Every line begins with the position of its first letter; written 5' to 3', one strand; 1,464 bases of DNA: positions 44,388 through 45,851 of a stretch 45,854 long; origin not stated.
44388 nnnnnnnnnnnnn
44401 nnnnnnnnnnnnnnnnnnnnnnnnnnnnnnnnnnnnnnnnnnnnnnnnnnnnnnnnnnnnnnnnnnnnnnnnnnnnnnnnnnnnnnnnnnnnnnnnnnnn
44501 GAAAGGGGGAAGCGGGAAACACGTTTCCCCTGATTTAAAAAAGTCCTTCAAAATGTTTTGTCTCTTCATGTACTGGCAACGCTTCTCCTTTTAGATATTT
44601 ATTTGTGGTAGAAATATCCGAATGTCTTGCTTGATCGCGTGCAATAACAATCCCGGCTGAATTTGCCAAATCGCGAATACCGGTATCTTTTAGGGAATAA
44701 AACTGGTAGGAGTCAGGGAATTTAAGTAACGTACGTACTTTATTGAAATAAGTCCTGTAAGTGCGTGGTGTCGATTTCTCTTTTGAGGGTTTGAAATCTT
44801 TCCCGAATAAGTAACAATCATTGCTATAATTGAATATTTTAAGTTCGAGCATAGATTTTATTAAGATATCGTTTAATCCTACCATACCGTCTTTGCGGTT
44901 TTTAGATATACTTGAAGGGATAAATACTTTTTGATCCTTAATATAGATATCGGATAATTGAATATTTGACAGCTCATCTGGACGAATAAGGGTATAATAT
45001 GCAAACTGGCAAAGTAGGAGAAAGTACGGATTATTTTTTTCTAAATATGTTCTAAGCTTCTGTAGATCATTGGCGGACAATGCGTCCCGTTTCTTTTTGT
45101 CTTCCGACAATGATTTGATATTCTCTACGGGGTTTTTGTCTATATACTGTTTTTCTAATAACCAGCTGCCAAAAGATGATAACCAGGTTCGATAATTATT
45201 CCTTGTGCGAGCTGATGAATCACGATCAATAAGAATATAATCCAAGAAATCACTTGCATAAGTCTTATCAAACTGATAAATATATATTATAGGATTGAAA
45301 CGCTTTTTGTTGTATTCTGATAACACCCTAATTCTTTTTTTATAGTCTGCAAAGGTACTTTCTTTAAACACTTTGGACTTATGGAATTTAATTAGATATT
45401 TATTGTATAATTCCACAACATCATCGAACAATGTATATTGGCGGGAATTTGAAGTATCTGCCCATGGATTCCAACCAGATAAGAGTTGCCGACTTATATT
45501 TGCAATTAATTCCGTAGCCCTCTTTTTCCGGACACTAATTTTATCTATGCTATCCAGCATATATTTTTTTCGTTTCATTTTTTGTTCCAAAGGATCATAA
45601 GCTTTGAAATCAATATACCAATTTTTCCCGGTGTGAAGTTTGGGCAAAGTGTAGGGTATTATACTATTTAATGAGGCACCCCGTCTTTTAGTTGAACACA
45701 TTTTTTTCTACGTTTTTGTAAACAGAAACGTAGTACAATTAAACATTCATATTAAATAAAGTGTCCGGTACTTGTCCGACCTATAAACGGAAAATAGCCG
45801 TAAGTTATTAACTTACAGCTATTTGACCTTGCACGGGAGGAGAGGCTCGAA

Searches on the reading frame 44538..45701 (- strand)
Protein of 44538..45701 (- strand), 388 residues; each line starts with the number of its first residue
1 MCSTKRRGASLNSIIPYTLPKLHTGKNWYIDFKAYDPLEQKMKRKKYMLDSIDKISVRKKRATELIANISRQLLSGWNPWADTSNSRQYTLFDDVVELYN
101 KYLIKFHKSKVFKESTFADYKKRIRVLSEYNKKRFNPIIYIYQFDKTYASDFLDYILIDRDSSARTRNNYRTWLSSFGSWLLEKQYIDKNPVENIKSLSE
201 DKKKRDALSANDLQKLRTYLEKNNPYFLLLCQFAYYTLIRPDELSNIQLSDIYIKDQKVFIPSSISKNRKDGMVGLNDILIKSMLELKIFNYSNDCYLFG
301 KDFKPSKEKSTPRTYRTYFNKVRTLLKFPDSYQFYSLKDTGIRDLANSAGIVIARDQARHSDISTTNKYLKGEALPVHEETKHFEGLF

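Call 6: search_protein_families(library=pfam, proteins=[window:44538-45701:-], max_evalue=0.01)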
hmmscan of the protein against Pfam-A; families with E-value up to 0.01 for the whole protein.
window:44538-45701:- (388 aa): 3 families
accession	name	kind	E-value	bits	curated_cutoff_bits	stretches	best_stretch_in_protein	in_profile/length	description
PF00589.27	Phage_integrase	-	2.1e-10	41.1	27.1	1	208-371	3-167/172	Phage integrase family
PF13495.12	Phage_int_SAM_4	-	3e-05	24.8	27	1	109-186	11-83/85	Phage integrase, N-terminal SAM-like domain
PF02899.23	Phage_int_SAM_1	-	0.00074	20.2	22.3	1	151-186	3-39/83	Phage integrase, N-terminal SAM-like domain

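Call 7: search_protein_families(library=phrogs, proteins=[window:44538-45701:-], max_evalue=0.001)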
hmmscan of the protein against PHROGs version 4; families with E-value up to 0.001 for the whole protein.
window:44538-45701:- (388 aa): 3 families
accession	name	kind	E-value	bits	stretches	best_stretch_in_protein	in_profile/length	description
phrog_1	-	integration and excision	3.1e-34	120.2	1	18-371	116-434/611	integrase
phrog_216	-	integration and excision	8.8e-21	75.3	1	166-373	14-225/301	integrase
phrog_7244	-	integration and excision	8.8e-06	26.1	1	161-261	133-230/263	integrase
